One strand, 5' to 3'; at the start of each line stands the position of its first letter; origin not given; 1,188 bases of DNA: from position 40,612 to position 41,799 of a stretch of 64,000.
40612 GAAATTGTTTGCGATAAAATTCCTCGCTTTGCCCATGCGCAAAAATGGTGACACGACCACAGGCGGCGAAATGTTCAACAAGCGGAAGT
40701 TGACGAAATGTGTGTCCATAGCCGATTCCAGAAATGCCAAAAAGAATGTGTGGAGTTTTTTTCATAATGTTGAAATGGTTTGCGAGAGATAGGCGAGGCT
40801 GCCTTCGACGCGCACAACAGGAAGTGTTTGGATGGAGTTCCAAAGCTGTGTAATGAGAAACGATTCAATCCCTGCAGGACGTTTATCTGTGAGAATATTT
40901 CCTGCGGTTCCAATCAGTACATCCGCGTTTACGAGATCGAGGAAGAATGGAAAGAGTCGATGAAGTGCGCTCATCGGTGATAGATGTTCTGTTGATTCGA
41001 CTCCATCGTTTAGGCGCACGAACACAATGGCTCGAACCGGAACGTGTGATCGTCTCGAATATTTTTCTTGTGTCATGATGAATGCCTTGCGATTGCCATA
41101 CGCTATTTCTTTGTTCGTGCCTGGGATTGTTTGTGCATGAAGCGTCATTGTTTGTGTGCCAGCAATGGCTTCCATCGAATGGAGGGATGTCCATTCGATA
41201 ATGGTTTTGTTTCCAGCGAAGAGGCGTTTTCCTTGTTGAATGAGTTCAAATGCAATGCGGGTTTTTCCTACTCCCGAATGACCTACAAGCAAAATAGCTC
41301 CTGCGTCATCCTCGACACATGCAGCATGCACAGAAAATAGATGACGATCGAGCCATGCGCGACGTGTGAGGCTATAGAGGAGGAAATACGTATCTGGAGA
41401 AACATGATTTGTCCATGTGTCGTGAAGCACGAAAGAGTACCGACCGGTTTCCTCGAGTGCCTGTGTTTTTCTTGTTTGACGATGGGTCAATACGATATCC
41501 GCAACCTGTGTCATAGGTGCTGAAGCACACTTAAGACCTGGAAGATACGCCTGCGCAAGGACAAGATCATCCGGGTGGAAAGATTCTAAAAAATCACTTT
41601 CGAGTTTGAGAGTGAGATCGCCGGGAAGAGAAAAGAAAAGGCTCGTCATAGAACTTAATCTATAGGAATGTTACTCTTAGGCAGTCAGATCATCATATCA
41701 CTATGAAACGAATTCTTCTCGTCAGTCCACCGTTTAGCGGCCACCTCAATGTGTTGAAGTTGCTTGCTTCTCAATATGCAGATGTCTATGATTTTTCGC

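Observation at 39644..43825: Divergent glycosyltransferase - HPr-kinase-like - glycosyltransferase - DMT transporter cluster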

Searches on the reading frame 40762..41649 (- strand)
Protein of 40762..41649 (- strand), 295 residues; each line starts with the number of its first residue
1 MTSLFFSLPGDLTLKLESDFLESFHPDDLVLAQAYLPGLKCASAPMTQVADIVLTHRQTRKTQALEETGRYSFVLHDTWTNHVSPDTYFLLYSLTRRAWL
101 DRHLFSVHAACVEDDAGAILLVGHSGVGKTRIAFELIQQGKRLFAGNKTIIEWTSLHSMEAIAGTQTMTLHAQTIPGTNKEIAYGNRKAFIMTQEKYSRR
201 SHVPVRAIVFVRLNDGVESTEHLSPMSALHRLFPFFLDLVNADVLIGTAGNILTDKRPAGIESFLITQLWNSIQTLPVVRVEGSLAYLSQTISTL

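Call 3: search_protein_families(library=pfam, proteins=[window:40762-41649:-], max_evalue=0.1)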
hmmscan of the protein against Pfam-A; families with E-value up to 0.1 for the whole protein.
window:40762-41649:- (295 aa): 6 families
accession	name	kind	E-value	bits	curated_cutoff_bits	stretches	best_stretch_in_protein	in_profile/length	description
PF07475.17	Hpr_kinase_C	-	4.2e-07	30.1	33.3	1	106-154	8-56/171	HPr Serine kinase C-terminal domain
PF13191.12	AAA_16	-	0.002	19.1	32.6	1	97-137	5-45/167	AAA ATPase domain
PF13401.12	AAA_22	-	0.011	16.5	27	1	115-147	4-33/130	AAA domain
PF20720.3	nSTAND3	-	0.023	14.8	27.2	1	115-139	16-40/155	Novel STAND NTPase 3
PF04851.21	ResIII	-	0.03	14.7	22.5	1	113-199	20-112/164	Type III restriction enzyme, res subunit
PF01695.23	IstB_IS21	-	0.039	13.9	24.1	1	113-142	89-118/238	IstB-like ATP binding protein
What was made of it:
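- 40762..41649 (-): HprK-C/PEPCK-fold P-loop protein, 295 aa, two domains, predicted phosphotransferase. It belongs to a new family. PF07475 scores 30.1 bits (below the gathering score of 33.3) over residues 106-154 only (call 3).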

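Call 4: search_protein_families(library=ncbifam, proteins=[window:40762-41649:-], max_evalue=0.1)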
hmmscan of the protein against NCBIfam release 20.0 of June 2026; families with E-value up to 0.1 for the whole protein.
window:40762-41649:- (295 aa): 10 families
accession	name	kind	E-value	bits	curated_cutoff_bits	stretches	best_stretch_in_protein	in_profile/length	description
TIGR00679.1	hpr-ser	equivalog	2.6e-06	26.9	240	1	105-151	132-178/300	HPr(Ser) kinase/phosphatase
TIGR04352.1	HprK_rel_A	equivalog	5e-05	22.5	200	1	102-155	94-147/280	HprK-related kinase A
TIGR04355.1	HprK_rel_B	hypoth_equivalog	0.00027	20.2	200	1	100-153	140-193/351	HprK-related kinase B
TIGR04249.1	SCM_chp_ScmC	equivalog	0.00056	19.3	125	1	87-133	109-154/292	SynChlorMet cassette protein ScmC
NF003883.0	PRK05428.2-1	equivalog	0.00084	18.8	252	1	112-151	24-62/189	HPr kinase/phosphorylase-related protein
NF005115.0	PRK06547.1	equivalog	0.0013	18.1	173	1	107-178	6-79/172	hypothetical protein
NF000361.1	self_FomB_kinase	exception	0.0053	15.9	400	1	69-159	93-181/325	FomB family phosphonate monophosphate kinase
TIGR03345.1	VI_ClpV1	equivalog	0.034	12.4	884.95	1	116-151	596-628/852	type VI secretion system ATPase TssH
TIGR02217.1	chp_TIGR02217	subfamily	0.04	13.5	136.65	1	148-221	72-145/210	phage distal tail protein, Rcc01695 family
NF041574.1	antitoxPezT_Strep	equivalog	0.078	12.2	470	0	114-158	30-70/251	type II toxin-antitoxin system toxin PezT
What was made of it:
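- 40762..41649 (-): NCBIfam HprK, HprK_rel_A/B, ScmC and FomB all score 16-27 bits against cut-offs of 125-400 (call 4).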

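Call 8: find_homologous_proteins(query=window:40762-41649:-)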
Query window:40762-41649:- (295 aa): 38 proteins with E <= 0.001 among 1666 candidates.
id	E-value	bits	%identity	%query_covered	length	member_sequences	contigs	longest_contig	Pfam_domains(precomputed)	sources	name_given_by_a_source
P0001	5.8e-188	641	97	100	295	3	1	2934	PF07475.18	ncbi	-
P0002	6.9e-135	467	73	100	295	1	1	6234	PF07475.18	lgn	-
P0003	1.6e-133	462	71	100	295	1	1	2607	PF07475.18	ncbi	-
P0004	2.4e-132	459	71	98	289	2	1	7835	PF07475.18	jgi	-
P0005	8.4e-55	204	38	98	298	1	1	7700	PF07475.18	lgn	-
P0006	3.1e-54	202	40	100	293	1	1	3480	-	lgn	-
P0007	2.3e-53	199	39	100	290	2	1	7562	-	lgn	-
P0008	6.9e-52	195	37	100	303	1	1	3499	-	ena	-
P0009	1.2e-51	194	37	99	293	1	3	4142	-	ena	-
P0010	1.4e-48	184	36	100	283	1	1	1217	-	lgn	-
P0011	1.1e-46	177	35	100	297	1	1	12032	-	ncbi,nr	ncbi:hypothetical protein MYX07_03920 [Patescibacteria group bacterium AH-259-L07]|nr:hypothetical p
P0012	1.3e-46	177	35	100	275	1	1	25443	-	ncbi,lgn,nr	ncbi:hypothetical protein HZA97_08370 [Candidatus Woesearchaeota archaeon]|nr:hypothetical protein [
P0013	1.3e-46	177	36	99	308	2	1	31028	-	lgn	-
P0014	6.6e-46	175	41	99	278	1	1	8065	PF07475.18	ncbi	-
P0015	3.7e-45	172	35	100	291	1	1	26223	-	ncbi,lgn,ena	-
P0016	1.3e-44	171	35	98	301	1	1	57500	-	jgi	jgi:hypothetical protein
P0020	1.5e-43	167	37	99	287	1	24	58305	-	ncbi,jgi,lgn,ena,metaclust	ncbi:MAG TPA: hypothetical protein VI978_01905 [Candidatus Paceibacterota bacterium]|metaclust:\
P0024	1.1e-41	161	34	99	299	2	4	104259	-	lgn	-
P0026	3.8e-41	159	38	97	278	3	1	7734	PF07475.18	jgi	-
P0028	4.8e-40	156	40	72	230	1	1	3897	PF07475.18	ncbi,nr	ncbi:MAG TPA: hypothetical protein VFQ60_03200, partial [Patescibacteria group bacterium]|nr:hypothe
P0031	1.8e-37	147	34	97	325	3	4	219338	-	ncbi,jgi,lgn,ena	jgi:hypothetical protein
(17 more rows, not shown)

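Call 9: find_encoding_contigs(protein=P0031, flank=8000, max_places=2)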
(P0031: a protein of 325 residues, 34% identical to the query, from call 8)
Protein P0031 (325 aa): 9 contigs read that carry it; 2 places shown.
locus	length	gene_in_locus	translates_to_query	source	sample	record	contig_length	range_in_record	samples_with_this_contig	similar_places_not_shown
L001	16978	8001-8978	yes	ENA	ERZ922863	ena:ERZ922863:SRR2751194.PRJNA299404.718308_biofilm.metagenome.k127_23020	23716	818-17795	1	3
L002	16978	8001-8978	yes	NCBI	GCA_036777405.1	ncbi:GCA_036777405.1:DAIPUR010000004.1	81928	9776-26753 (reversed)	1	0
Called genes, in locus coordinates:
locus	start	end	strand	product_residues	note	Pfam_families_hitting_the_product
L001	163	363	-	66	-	PF09957:VapB_antitoxin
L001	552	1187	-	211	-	-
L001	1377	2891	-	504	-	-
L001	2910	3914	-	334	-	PF00881:Nitroreductase (faint)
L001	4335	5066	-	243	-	-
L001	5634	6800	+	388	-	PF05721:PhyH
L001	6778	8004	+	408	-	-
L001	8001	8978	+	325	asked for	-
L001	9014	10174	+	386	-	PF13528:Glyco_trans_1_3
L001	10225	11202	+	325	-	PF01408:GFO_IDH_MocA, PF02894:GFO_IDH_MocA_C, PF22725:GFO_IDH_MocA_C3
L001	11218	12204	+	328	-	-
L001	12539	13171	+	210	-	-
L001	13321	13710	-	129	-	-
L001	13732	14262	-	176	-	-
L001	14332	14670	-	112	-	-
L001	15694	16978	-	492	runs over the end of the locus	PF02321:OEP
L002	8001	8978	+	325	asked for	-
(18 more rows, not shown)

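Call 10: find_encoding_contigs(protein=P0024, flank=8000, max_places=2)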
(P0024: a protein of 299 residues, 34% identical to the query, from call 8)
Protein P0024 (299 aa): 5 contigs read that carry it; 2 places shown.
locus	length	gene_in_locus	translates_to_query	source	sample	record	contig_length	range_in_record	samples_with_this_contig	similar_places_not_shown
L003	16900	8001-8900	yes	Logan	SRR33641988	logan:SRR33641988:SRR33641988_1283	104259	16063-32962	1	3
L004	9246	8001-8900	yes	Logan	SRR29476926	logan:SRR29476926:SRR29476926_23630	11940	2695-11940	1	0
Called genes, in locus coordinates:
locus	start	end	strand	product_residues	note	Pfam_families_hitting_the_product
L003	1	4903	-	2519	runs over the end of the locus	PF05394:AvrB_AvrC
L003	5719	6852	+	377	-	PF05721:PhyH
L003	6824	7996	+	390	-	-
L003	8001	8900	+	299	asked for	-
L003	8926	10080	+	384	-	PF13528:Glyco_trans_1_3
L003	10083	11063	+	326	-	PF01408:GFO_IDH_MocA, PF22725:GFO_IDH_MocA_C3, PF02894:GFO_IDH_MocA_C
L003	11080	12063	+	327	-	-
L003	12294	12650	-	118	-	-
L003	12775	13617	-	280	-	-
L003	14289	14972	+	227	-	PF00924:MS_channel_2nd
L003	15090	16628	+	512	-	PF02789:Peptidase_M17_N, PF00883:Peptidase_M17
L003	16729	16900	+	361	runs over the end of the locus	PF01321:Creatinase_N, PF00557:Peptidase_M24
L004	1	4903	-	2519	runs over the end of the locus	PF05394:AvrB_AvrC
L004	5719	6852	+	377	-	PF05721:PhyH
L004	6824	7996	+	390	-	-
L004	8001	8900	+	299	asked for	-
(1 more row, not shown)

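Call 11: find_encoding_contigs(protein=P0020, flank=8000, max_places=2)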
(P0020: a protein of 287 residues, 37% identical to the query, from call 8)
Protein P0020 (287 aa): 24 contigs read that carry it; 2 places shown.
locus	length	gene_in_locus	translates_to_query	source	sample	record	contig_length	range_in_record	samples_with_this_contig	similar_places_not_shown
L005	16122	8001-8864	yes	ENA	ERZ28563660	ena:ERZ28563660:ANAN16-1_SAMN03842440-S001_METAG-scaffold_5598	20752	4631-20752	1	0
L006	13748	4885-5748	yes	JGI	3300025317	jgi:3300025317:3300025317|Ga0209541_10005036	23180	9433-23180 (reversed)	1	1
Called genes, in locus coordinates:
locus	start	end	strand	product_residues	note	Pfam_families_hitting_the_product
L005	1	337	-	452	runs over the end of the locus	PF13727:CoA_binding_3 (weak), PF02397:Bac_transf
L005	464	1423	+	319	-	PF03721:UDPG_MGDP_dh_N, PF00984:UDPG_MGDP_dh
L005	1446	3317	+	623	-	-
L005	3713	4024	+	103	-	-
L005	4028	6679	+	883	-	PF07517:SecA_DEAD, PF01043:SecA_PP_bind, PF21090:P-loop_SecA, PF07516:SecA_SW, PF02810:SEC-C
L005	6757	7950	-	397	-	PF00201:UDPGT, PF04101:Glyco_tran_28_C (weak), PF06722:EryCIII-like_C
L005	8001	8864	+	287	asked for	-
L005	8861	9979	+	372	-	PF13528:Glyco_trans_1_3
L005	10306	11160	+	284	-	PF00293:NUDIX, PF22327:Nudt16-like (faint), PF00293:NUDIX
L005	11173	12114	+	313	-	-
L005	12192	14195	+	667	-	PF01432:Peptidase_M3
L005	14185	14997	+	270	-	PF13482:RNase_H_2, PF10108:DNA_pol_B_exo2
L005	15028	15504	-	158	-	-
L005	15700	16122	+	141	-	?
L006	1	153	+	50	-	?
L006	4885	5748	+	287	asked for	-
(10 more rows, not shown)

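Call 13: find_encoding_contigs(protein=P0012, flank=8000, max_places=1)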
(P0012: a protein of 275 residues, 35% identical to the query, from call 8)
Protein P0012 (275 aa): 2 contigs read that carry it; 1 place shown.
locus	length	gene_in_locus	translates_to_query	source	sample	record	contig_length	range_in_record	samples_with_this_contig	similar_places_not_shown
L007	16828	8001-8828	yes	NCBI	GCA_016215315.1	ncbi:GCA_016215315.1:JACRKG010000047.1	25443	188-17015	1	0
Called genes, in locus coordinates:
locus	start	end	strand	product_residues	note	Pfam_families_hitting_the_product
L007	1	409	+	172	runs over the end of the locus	-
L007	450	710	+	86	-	PF04014:MazE_antitoxin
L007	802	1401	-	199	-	-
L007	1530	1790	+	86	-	-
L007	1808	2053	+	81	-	-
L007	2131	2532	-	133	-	-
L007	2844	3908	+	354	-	PF00091:Tubulin, PF12327:FtsZ_C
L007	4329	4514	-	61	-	-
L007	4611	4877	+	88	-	-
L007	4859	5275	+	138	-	PF01850:PIN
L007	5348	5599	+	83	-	-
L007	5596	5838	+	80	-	-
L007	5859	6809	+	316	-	-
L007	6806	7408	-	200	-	PF00293:NUDIX, PF19368:WHD_AraR (weak), PF21906:WHD_NrtR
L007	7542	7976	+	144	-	-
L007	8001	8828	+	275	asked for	-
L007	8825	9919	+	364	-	PF13528:Glyco_trans_1_3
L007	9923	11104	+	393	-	PF00201:UDPGT, PF04101:Glyco_tran_28_C (faint), PF06722:EryCIII-like_C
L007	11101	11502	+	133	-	PF00293:NUDIX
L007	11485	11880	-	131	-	PF01850:PIN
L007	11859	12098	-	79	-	-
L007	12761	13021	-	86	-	-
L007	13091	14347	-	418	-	PF00152:tRNA-synt_2 (faint), PF01409:tRNA-synt_2d, PF13393:tRNA-synt_His, PF00587:tRNA-synt_2b, PF03129:HGTP_anticodon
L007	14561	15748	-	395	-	PF01637:ATPase_2 (faint), PF13173:AAA_14, PF13635:DUF4143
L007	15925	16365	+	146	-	-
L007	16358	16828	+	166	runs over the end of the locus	-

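Call 14: find_encoding_contigs(protein=P0016, flank=8000, max_places=1)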
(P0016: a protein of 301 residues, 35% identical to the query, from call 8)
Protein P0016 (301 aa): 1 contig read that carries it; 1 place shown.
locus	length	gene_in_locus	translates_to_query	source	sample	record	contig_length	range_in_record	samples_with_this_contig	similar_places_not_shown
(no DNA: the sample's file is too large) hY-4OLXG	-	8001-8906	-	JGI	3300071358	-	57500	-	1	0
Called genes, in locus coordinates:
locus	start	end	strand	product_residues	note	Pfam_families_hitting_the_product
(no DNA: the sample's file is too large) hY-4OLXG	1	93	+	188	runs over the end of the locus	PF01872:RibD_C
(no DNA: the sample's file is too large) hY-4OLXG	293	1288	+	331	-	PF07931:CPT (weak), PF08433:KTI12 (weak), PF13671:AAA_33, PF13238:AAA_18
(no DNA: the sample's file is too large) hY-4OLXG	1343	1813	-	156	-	PF22327:Nudt16-like (weak), PF00293:NUDIX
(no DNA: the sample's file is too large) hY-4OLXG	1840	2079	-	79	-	-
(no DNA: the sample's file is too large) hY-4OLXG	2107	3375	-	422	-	PF00932:LTD (weak)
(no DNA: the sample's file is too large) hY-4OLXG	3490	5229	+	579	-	PF17957:Big_7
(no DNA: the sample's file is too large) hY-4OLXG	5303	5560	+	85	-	-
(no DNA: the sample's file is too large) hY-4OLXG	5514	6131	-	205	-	PF01931:NTPase_I-T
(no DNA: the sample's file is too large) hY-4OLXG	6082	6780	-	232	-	PF00293:NUDIX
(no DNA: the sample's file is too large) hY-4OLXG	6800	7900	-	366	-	-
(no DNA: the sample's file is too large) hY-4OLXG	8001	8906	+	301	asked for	-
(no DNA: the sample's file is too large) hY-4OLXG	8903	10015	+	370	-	PF13528:Glyco_trans_1_3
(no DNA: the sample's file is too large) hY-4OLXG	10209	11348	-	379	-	PF05721:PhyH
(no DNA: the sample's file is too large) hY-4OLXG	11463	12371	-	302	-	-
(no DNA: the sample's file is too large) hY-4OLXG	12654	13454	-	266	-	PF19458:DUF5995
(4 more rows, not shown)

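Call 15: find_encoding_contigs(protein=P0013, flank=8000, max_places=1)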
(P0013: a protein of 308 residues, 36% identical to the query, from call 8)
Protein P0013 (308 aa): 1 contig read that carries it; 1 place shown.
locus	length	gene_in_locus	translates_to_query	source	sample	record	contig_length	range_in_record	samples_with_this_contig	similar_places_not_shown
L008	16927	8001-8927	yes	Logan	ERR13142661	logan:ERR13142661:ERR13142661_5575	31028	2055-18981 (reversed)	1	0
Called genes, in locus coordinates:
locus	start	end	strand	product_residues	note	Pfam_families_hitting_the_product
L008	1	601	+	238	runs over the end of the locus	-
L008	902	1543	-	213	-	-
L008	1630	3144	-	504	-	-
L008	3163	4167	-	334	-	PF00881:Nitroreductase (faint)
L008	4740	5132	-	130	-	PF07166:DUF1398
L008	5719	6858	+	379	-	PF05721:PhyH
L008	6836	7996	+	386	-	-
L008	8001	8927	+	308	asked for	-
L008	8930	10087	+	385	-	PF13528:Glyco_trans_1_3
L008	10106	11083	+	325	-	PF01408:GFO_IDH_MocA, PF02894:GFO_IDH_MocA_C, PF22725:GFO_IDH_MocA_C3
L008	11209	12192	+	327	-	-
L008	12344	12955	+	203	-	PF13091:PLDc_2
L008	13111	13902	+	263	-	-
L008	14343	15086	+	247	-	-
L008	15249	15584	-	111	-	-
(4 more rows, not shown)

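Call 19: search_solved_structures(query=A1, max_evalue=1, show_alignments=3)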
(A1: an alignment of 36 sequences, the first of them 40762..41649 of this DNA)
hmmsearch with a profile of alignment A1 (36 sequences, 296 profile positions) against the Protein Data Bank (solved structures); distinct sequences matched with E-value up to 1: 35.
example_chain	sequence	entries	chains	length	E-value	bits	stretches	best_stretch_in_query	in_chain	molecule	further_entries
5jcs_s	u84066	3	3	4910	7.1e-07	31.9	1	107-148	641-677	Midasin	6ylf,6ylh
6i27_A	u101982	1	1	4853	7.1e-07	31.9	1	107-148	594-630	Midasin,Midasin,Midasin,Midasin,Midasin,Midasin,Midasin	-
6i26_A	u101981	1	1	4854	7.1e-07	31.9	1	107-148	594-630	Midasin,Midasin,Midasin,Midasin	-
6hyp_A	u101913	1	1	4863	7.2e-07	31.9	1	107-148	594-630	Midasin,Midasin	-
6or5_A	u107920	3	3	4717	2.8e-05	26.6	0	106-133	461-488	Midasin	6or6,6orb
1jb1_A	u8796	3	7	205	0.00054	22.4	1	103-152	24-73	HPRK PROTEIN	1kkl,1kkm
2qmh_A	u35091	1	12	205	0.00055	22.4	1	103-152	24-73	HPr kinase/phosphorylase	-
1ko7_A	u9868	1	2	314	0.0042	19.5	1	102-144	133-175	Hpr kinase/phosphatase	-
6uqe_A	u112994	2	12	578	0.013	17.9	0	111-130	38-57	ATP-dependent Clp protease ATP-binding subunit ClpA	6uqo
6c2u_A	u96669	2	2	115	0.016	17.6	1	112-160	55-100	phosphate-loop protein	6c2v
7uiv_A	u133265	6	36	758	0.025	17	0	111-130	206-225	ATP-dependent Clp protease ATP-binding subunit ClpA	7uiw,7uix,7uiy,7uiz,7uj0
6w1z_A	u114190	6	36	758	0.025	17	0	111-130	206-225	ATP-dependent Clp protease ATP-binding subunit ClpA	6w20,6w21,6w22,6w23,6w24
1ksf_X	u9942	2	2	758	0.025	17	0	111-130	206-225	ATP-DEPENDENT CLP PROTEASE ATP-BINDING SUBUNIT CLPA | ClpA protein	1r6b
1knx_A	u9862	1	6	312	0.071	15.5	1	103-145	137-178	Probable HPr(Ser) kinase/phosphatase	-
6lsy_A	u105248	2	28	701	0.17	14.2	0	115-154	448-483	ATP-dependent Clp protease, ATP-binding subunit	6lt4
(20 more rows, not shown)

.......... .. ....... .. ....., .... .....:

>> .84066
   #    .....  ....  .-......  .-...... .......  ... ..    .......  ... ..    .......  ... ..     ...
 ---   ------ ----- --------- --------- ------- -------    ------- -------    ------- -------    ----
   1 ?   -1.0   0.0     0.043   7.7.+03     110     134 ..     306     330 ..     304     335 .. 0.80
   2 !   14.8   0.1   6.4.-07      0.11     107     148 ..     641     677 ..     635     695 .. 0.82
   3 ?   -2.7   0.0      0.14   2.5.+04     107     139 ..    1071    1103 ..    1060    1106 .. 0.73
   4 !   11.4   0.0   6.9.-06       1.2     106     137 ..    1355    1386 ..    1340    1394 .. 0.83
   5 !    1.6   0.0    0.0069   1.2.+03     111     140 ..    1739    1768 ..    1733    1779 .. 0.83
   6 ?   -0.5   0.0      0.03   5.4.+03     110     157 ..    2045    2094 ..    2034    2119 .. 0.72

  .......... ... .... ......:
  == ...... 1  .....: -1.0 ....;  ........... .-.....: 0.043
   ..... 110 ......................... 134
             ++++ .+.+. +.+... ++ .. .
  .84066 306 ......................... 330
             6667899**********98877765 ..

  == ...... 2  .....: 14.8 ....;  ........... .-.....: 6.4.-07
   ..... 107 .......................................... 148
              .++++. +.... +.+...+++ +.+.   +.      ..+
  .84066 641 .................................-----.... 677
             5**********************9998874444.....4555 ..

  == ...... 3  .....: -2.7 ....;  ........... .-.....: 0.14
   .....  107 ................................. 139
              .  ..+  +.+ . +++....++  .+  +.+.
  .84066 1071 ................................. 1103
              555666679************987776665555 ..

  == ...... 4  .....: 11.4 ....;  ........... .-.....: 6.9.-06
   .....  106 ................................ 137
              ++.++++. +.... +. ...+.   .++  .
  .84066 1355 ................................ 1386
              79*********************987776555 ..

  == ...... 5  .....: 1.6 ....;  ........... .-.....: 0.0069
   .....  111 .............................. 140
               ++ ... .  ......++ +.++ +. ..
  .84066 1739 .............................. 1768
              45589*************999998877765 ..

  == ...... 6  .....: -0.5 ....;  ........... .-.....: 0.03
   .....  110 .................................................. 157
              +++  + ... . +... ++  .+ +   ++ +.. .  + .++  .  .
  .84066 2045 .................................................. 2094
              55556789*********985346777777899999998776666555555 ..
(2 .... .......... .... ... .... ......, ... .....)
